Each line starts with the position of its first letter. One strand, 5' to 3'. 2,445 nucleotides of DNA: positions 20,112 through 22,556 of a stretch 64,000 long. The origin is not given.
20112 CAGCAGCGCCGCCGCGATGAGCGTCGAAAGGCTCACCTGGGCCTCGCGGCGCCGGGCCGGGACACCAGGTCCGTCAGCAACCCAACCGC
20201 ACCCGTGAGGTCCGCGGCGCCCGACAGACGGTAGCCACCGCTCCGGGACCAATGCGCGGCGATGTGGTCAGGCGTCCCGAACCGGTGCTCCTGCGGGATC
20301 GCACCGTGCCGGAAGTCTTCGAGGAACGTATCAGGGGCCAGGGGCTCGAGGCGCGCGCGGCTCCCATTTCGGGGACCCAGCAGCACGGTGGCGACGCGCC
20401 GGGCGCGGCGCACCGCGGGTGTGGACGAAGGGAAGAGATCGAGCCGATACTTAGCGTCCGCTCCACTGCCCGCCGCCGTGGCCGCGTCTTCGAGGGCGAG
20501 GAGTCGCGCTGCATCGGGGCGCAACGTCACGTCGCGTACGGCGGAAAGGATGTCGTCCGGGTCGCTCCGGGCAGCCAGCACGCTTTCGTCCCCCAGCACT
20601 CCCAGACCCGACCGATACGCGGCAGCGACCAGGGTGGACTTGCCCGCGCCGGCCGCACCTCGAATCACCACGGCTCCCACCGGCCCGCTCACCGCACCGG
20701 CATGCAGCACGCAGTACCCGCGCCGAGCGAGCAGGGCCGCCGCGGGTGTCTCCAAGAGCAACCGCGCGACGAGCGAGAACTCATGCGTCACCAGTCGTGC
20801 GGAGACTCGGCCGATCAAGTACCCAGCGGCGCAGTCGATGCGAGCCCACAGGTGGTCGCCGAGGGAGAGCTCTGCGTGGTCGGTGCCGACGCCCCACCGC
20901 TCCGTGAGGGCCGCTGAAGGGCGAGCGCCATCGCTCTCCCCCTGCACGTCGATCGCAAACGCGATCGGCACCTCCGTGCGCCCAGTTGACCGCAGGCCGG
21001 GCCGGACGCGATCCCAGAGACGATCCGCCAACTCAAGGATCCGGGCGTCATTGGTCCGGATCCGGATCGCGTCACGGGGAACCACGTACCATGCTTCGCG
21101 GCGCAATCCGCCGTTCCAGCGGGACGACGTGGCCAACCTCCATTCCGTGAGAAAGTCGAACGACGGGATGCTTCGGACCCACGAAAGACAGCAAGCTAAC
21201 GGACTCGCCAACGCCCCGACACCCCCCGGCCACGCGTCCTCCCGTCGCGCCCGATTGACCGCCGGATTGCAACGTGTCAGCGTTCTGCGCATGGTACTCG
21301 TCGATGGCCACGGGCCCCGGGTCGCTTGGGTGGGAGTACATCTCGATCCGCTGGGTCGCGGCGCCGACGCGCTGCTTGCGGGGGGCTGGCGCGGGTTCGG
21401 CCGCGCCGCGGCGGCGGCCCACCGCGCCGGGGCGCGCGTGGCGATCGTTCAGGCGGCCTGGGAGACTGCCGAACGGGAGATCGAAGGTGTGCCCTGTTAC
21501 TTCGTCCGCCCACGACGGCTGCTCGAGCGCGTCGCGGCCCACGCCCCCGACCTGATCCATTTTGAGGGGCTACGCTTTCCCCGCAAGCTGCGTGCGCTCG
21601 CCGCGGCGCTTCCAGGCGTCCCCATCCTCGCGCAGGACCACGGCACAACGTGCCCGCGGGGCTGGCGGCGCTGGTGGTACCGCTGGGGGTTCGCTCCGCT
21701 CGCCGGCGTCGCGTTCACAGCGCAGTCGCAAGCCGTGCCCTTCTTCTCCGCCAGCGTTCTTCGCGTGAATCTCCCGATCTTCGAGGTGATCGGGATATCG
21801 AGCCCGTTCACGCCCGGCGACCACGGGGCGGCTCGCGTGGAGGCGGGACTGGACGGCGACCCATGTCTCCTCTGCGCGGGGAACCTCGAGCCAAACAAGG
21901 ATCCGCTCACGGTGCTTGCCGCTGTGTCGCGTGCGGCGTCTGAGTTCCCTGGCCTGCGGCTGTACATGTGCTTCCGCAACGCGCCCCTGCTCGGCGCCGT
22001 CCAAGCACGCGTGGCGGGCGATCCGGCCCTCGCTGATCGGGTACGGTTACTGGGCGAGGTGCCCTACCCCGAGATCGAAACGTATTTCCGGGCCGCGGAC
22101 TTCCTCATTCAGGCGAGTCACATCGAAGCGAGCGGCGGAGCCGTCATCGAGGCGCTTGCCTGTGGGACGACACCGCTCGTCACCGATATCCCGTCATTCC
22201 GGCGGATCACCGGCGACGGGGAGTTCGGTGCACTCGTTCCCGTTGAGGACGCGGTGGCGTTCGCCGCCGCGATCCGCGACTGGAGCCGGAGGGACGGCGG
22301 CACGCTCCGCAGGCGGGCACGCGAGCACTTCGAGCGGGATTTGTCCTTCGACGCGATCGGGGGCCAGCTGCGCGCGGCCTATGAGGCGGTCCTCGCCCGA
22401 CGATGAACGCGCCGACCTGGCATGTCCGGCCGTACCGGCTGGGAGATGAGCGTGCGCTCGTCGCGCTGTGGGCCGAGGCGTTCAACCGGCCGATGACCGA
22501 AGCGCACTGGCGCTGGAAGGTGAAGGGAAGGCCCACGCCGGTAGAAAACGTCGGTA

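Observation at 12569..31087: An 18.5-kb accessory cluster with five radical SAM enzymes and glycan-decorating enzymes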

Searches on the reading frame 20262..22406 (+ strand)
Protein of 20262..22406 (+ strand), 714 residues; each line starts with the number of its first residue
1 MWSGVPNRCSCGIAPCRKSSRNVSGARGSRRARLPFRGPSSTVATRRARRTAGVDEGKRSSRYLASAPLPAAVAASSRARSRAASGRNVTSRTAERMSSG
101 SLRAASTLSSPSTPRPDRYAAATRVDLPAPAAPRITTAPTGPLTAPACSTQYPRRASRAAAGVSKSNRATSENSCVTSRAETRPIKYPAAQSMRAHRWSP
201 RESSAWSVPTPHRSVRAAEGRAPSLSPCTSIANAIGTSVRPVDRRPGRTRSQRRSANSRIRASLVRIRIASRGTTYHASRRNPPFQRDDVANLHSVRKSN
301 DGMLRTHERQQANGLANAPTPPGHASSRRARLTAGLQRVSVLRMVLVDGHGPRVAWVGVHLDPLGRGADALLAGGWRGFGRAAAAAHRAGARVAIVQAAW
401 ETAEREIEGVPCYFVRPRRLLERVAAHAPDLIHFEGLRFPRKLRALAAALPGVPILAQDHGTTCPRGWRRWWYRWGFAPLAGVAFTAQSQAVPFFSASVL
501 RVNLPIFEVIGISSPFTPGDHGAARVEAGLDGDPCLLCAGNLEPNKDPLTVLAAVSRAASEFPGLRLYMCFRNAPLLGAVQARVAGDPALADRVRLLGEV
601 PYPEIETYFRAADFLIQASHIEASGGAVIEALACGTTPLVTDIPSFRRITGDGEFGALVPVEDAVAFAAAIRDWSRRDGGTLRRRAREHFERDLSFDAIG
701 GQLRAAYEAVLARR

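Call 5: search_protein_families(library=pfam, proteins=[window:20262-22406:+], max_evalue=0.01)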
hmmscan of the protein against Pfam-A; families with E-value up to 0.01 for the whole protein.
window:20262-22406:+ (714 aa): 3 families
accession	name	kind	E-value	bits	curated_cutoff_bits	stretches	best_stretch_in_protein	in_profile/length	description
PF00534.26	Glycos_transf_1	-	3.4e-18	66.2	26.4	1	531-686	13-165/172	Glycosyl transferases group 1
PF13692.12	Glyco_trans_1_4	-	2e-17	64.2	27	1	534-673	2-138/142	Glycosyl transferases group 1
PF13439.12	Glyco_transf_4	-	0.00039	20.9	28.5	1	411-477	55-131/170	Glycosyltransferase Family 4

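Call 7: search_protein_families(library=ncbifam, proteins=[window:20262-22406:+], max_evalue=0.001)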
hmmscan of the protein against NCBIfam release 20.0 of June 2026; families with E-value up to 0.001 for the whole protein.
window:20262-22406:+ (714 aa): 11 families
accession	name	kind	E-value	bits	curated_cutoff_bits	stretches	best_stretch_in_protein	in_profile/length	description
TIGR03449.1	mycothiol_MshA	equivalog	9.1e-14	51.2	462.5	1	515-711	201-404/406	D-inositol-3-phosphate glycosyltransferase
NF041876.1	EPS_EpsE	equivalog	1.6e-13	50.7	400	1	588-692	272-378/389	exopolysaccharide biosynthesis GT4 family glycosyltransferase EpsE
NF038229.1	Glyco4_Geo_Pelo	equivalog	3.4e-11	42.7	400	1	531-707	159-333/338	GPMC system family 4 glycosyltransferase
NF053787.1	GlcN_PG_synth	equivalog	3.5e-10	39.2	480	1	601-711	251-360/361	N-acetylglucosaminyl phosphatidylglycerol synthase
TIGR04047.1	MSMEG_0565_glyc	hypoth_equivalog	1.8e-09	37.2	259.85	1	521-689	181-353/373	MSMEG_0565 family glycosyltransferase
TIGR03088.1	stp2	hypoth_equivalog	2.6e-08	33.3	409.05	1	534-710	195-373/374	TIGR03088 family PEP-CTERM/XrtA system glycosyltransferase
NF050063.1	ProtGlycPglJ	equivalog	9e-08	31.7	500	1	589-676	245-331/363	N-acetylgalactosamine-N,N'-diacetylbacillosaminyl-diphospho-undecaprenol 4-alpha-N-acetylgalactosaminyltransferase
TIGR03999.1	thiol_BshA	equivalog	3.9e-07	29.3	273.7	1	584-673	247-334/375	N-acetyl-alpha-D-glucosaminyl L-malate synthase BshA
NF053513.1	Gtran_IagA_BgsA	equivalog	2.4e-06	26.8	460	1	592-711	216-332/333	LTA glycolipid anchor biosynthesis glycosyltransferase, IagA/BgsA family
TIGR04348.1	TIGR04348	equivalog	4.4e-06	25.9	300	1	539-678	143-277/310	selenoneine biosynthesis selenosugar synthase SenB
TIGR04063.1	stp3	hypoth_equivalog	0.00021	20.3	442.05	1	554-710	234-395/397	TIGR04063 family PEP-CTERM/XrtA system glycosyltransferase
